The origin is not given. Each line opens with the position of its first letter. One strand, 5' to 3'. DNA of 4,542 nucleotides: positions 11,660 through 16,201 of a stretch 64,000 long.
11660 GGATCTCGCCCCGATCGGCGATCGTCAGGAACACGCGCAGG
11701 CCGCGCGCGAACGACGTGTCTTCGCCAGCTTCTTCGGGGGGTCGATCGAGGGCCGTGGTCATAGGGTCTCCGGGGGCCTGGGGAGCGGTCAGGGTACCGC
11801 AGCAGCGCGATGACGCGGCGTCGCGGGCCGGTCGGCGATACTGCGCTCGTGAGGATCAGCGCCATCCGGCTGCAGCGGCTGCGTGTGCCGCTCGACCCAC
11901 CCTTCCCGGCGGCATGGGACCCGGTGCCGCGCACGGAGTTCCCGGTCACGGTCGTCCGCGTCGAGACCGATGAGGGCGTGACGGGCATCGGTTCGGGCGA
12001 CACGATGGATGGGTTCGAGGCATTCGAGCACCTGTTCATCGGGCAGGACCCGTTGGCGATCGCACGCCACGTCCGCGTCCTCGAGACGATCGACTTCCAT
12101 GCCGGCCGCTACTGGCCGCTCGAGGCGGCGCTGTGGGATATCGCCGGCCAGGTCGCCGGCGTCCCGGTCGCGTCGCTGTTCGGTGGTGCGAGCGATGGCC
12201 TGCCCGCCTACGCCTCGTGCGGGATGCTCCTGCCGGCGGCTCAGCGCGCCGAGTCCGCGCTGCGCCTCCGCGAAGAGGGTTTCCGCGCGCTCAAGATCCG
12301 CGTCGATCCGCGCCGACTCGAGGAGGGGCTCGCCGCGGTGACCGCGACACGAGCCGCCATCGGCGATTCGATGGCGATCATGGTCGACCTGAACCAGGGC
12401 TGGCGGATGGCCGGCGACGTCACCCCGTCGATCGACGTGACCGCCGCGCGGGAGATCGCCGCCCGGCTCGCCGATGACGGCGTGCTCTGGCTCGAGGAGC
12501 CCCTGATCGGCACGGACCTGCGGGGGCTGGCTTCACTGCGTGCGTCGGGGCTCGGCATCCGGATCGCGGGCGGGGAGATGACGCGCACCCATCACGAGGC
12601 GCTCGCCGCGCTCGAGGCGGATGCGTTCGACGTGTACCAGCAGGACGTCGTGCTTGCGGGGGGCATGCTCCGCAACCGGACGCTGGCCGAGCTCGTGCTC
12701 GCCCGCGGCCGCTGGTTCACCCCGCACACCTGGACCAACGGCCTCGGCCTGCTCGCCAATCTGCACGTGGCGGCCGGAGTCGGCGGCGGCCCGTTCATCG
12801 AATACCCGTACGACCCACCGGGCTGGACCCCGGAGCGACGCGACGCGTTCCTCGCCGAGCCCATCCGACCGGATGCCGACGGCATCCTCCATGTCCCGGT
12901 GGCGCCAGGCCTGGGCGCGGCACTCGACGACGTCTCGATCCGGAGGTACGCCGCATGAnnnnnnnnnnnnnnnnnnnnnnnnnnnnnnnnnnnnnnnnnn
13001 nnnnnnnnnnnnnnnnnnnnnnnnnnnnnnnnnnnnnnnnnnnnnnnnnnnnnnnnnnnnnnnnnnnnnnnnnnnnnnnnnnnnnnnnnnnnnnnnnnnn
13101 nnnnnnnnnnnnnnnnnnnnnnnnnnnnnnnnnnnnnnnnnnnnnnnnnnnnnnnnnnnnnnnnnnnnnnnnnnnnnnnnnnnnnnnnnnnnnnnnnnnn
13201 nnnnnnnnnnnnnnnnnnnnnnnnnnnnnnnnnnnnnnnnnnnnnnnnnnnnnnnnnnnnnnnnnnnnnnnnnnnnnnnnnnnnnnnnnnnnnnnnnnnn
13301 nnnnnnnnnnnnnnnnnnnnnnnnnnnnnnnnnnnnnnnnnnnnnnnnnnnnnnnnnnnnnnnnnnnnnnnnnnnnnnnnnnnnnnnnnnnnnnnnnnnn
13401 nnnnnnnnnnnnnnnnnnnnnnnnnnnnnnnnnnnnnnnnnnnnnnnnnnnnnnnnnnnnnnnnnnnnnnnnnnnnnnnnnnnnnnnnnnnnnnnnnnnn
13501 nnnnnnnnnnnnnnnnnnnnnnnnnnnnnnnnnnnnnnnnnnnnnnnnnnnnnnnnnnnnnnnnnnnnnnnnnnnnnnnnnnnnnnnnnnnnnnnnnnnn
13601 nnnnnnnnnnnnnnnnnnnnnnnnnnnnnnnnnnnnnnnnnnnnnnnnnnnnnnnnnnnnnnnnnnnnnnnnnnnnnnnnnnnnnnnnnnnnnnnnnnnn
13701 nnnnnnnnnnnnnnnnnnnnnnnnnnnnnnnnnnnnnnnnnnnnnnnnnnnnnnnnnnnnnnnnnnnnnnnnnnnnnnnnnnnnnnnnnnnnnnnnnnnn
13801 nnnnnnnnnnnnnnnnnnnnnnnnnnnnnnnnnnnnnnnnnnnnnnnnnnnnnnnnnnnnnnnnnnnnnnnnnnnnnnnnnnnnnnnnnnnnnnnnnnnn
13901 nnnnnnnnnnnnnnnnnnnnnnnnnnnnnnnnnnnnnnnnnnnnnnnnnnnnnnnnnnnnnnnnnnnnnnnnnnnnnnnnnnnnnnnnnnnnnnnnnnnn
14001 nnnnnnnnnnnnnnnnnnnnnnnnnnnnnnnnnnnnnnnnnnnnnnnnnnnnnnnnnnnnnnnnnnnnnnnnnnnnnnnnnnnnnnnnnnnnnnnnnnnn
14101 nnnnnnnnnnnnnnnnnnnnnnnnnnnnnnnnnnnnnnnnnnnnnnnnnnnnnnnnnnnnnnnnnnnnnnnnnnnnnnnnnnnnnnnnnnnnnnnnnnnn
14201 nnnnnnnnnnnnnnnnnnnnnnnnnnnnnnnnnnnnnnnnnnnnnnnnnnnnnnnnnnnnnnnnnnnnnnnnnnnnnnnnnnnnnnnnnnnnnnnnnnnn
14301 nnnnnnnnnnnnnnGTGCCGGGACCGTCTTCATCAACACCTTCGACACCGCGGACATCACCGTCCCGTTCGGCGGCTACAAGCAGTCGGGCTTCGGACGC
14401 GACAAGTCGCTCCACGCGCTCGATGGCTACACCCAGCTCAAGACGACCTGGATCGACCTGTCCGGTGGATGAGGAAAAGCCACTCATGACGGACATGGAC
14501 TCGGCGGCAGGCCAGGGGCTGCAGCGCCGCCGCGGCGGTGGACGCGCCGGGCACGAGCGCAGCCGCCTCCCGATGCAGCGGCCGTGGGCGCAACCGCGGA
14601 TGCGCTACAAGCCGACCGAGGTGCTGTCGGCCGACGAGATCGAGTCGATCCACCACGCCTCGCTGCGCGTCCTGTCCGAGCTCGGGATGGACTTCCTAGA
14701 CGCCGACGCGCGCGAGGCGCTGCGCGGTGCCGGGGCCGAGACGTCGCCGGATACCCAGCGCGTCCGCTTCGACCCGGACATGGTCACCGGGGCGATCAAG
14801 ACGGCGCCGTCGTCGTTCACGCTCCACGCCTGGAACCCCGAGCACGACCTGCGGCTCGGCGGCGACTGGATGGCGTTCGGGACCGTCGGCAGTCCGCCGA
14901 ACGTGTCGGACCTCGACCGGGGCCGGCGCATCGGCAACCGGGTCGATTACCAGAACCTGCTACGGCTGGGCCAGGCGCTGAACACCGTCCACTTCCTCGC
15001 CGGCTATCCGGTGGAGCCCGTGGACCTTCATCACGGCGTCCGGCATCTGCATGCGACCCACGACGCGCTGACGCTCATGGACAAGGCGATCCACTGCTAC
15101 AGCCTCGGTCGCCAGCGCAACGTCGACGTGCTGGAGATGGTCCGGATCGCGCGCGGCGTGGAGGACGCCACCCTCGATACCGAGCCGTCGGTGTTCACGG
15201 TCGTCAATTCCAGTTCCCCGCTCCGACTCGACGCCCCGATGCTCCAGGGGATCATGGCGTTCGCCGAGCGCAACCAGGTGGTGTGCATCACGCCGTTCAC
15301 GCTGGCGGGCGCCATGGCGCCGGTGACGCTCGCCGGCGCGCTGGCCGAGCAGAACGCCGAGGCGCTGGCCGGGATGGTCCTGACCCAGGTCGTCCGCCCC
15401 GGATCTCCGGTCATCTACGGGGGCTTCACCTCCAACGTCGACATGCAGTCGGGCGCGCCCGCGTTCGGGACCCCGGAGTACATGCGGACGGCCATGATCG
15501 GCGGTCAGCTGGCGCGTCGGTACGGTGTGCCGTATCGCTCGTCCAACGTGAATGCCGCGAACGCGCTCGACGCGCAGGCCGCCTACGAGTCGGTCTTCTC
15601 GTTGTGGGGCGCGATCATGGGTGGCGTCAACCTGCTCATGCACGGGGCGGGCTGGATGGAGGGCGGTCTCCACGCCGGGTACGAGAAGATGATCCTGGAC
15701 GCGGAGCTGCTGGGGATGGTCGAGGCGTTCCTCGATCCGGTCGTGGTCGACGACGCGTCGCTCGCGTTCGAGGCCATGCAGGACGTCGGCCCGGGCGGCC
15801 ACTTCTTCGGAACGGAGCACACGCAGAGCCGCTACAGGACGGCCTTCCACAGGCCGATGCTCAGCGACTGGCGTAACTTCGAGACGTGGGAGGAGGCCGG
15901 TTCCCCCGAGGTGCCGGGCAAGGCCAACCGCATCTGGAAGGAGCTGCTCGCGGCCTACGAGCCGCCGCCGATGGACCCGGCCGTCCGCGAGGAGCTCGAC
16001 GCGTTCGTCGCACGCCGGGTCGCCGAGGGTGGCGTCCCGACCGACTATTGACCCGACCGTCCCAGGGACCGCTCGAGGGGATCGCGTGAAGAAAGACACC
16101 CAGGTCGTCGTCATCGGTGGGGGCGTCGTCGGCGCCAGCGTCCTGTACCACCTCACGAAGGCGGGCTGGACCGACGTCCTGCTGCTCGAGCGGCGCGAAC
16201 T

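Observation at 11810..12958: Enolase-superfamily (MR/MLE) enzyme as first gene of the betaine operon hints at a proline-betaine or hydroxyproline-betaine type substrate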

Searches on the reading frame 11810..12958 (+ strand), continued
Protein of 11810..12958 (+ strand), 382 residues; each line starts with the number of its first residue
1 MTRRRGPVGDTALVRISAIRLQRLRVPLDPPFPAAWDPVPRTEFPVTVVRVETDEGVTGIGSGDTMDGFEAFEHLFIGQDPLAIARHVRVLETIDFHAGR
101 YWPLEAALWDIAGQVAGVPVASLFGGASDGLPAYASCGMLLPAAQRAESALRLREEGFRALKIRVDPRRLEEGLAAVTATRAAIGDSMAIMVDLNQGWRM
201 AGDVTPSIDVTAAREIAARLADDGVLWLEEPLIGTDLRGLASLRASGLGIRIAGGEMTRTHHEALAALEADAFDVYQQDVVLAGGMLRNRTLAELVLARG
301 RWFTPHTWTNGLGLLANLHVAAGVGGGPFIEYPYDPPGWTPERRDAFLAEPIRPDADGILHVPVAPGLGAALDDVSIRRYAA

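Call 92: fold_search(model_id=the predicted structure, library=pdb)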
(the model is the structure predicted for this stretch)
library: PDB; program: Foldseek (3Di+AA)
matches with E <= 10: 1765; with E <= 0.001: 758
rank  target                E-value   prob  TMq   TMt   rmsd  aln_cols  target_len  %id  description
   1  4hpn                  4.4e-29  1.00  0.84  0.82   3.1       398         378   29  Crystal structure of a proposed galactarolactone cycloisomerase from Agrobacterium Tumefaciens, target EFI-500704, with  (released 2012-11-07)
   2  3bjs_A                1.5e-28  1.00  0.85  0.84   3.2       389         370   25  Crystal structure of a member of enolase superfamily from Polaromonas sp. JS666 (released 2007-12-18)
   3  2ovl_A                2.1e-28  1.00  0.83  0.86   3.1       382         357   29  Crystal structure of a racemase from Streptomyces coelicolor A3(2) (released 2007-03-20)
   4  3bjs_B                2.4e-28  1.00  0.85  0.84   3.1       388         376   25  Crystal structure of a member of enolase superfamily from Polaromonas sp. JS666 (released 2007-12-18)
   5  3ozm_A                4.1e-28  1.00  0.87  0.84   2.5       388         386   26  Crystal structure of enolase superfamily member from Bordetella bronchiseptica complexed with Mg, m-Xylarate and L-Lyx (released 2011-09-28)
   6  3ozm_H                5.6e-28  1.00  0.87  0.84   2.7       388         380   26  Crystal structure of enolase superfamily member from Bordetella bronchiseptica complexed with Mg, m-Xylarate and L-Lyx (released 2011-09-28)
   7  3op2_A                1.5e-27  1.00  0.87  0.86   2.7       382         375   26  Crystal structure of putative mandelate racemase from Bordetella bronchiseptica RB50 complexed with 2-oxoglutarate/pho (released 2010-09-15)
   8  3ozm_D                2.3e-27  1.00  0.85  0.83   3.0       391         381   26  Crystal structure of enolase superfamily member from Bordetella bronchiseptica complexed with Mg, m-Xylarate and L-Lyx (released 2011-09-28)
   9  3h12_A                5.0e-27  1.00  0.86  0.81   3.0       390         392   25  Crystal structure of putative mandelate racemase from Bordetella Bronchiseptica RB50 (released 2009-04-21)
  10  3op2_B                6.7e-27  1.00  0.84  0.85   3.1       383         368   26  Crystal structure of putative mandelate racemase from Bordetella bronchiseptica RB50 complexed with 2-oxoglutarate/pho (released 2010-09-15)
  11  1mdl                  1.0e-26  1.00  0.82  0.85   3.2       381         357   24  MANDELATE RACEMASE MUTANT K166R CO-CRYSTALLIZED WITH (R)-MANDELATE (released 1996-10-14)
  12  2pgw_C                1.2e-26  1.00  0.83  0.81   3.4       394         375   22  Crystal structure of a putative muconate cycloisomerase from Sinorhizobium meliloti 1021 (released 2007-04-24)
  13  2pgw_A                1.8e-26  1.00  0.83  0.83   3.1       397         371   20  Crystal structure of a putative muconate cycloisomerase from Sinorhizobium meliloti 1021 (released 2007-04-24)
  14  3sjn_A                2.4e-26  1.00  0.82  0.81   3.5       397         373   26  Crystal structure of enolase Spea_3858 (target EFI-500646) from Shewanella pealeana with magnesium bound (released 2011-07-06)
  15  2pgw_B                5.3e-26  1.00  0.83  0.82   3.4       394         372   22  Crystal structure of a putative muconate cycloisomerase from Sinorhizobium meliloti 1021 (released 2007-04-24)
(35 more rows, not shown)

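Call 93: search_protein_representatives(protein=window:11849-12955:+)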
Query: 369 residues. Proteins with E-value up to 0.001 (for the whole library): 9544; up to 1e-10: 3253; up to 1e-30: 312. The best 150 are listed.
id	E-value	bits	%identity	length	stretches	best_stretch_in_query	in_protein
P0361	8.0e-135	466.0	80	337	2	34-250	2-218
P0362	2.3e-131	454.6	62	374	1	1-361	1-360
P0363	4.3e-123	427.4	86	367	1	1-225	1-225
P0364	1.1e-117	409.6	52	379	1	1-361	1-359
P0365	6.3e-106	370.9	63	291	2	162-368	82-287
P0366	1.4e-105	369.7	60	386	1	11-369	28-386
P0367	4.9e-99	348.2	62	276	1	1-273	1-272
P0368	1.5e-98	346.6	51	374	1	1-367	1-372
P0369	4.8e-98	344.9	62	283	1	91-368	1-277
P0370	2.2e-96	339.4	68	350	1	1-242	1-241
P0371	1.3e-93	330.4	81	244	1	1-190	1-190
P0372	3.8e-91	322.2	45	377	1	1-366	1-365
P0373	5.8e-91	321.6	47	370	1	1-366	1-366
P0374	1.8e-85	303.6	62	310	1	1-229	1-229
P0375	6.2e-83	295.2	67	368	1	1-202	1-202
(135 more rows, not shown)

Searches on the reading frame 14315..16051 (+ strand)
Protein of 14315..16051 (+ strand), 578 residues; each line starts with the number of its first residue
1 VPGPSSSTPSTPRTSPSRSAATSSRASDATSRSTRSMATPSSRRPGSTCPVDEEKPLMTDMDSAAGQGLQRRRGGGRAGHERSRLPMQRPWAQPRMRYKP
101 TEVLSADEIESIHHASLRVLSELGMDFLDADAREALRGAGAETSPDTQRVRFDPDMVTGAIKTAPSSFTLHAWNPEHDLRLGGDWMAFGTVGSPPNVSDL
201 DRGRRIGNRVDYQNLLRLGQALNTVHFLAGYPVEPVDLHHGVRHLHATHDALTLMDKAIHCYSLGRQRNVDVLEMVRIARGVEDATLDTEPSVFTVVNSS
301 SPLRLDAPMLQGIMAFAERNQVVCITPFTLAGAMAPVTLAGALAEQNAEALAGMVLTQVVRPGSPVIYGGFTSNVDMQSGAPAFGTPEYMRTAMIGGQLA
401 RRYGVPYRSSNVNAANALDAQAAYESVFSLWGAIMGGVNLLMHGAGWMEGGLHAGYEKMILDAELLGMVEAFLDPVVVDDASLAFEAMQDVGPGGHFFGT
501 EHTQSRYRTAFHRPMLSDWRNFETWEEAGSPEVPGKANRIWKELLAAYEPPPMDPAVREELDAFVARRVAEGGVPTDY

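Call 5: search_protein_families(library=pfam, proteins=[window:14315-16051:+])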
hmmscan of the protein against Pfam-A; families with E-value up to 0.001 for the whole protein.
window:14315-16051:+ (578 aa): 1 family
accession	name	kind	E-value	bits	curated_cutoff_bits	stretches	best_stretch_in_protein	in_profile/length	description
PF06253.16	MTTB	-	2.7e-194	646.3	25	1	72-573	1-500/500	Trimethylamine methyltransferase (MTTB)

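Call 6: search_protein_families(library=ncbifam, proteins=[window:14315-16051:+])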
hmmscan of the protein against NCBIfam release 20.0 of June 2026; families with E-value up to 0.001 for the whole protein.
window:14315-16051:+ (578 aa): 1 family
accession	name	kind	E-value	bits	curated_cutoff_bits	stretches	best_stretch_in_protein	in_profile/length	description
TIGR02369.2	trimeth_pyl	equivalog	8.1e-93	311.5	525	1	102-566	4-466/469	[trimethylamine--corrinoid protein] Co-methyltransferase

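Call 41: search_solved_structures(query=window:14528-16051:+, max_evalue=1e-10, show_alignments=2)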
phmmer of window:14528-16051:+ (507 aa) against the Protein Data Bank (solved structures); distinct sequences matched with E-value up to 1e-10: 5.
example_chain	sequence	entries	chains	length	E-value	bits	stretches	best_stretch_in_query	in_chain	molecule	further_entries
4yyc_A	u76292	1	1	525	5.9e-102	345.2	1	17-497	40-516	Putative trimethylamine methyltransferase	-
9yce_A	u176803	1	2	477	8.3e-100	338.1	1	31-502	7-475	Glycine betaine methyltransferase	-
2qne_A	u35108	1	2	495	8.9e-100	338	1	31-502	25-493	Putative methyltransferase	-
7xcl_A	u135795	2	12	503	3.1e-46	161.4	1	32-496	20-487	Trimethylamine methyltransferase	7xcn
7xcm_A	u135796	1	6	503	4.2e-46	160.9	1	32-496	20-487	Trimethylamine methyltransferase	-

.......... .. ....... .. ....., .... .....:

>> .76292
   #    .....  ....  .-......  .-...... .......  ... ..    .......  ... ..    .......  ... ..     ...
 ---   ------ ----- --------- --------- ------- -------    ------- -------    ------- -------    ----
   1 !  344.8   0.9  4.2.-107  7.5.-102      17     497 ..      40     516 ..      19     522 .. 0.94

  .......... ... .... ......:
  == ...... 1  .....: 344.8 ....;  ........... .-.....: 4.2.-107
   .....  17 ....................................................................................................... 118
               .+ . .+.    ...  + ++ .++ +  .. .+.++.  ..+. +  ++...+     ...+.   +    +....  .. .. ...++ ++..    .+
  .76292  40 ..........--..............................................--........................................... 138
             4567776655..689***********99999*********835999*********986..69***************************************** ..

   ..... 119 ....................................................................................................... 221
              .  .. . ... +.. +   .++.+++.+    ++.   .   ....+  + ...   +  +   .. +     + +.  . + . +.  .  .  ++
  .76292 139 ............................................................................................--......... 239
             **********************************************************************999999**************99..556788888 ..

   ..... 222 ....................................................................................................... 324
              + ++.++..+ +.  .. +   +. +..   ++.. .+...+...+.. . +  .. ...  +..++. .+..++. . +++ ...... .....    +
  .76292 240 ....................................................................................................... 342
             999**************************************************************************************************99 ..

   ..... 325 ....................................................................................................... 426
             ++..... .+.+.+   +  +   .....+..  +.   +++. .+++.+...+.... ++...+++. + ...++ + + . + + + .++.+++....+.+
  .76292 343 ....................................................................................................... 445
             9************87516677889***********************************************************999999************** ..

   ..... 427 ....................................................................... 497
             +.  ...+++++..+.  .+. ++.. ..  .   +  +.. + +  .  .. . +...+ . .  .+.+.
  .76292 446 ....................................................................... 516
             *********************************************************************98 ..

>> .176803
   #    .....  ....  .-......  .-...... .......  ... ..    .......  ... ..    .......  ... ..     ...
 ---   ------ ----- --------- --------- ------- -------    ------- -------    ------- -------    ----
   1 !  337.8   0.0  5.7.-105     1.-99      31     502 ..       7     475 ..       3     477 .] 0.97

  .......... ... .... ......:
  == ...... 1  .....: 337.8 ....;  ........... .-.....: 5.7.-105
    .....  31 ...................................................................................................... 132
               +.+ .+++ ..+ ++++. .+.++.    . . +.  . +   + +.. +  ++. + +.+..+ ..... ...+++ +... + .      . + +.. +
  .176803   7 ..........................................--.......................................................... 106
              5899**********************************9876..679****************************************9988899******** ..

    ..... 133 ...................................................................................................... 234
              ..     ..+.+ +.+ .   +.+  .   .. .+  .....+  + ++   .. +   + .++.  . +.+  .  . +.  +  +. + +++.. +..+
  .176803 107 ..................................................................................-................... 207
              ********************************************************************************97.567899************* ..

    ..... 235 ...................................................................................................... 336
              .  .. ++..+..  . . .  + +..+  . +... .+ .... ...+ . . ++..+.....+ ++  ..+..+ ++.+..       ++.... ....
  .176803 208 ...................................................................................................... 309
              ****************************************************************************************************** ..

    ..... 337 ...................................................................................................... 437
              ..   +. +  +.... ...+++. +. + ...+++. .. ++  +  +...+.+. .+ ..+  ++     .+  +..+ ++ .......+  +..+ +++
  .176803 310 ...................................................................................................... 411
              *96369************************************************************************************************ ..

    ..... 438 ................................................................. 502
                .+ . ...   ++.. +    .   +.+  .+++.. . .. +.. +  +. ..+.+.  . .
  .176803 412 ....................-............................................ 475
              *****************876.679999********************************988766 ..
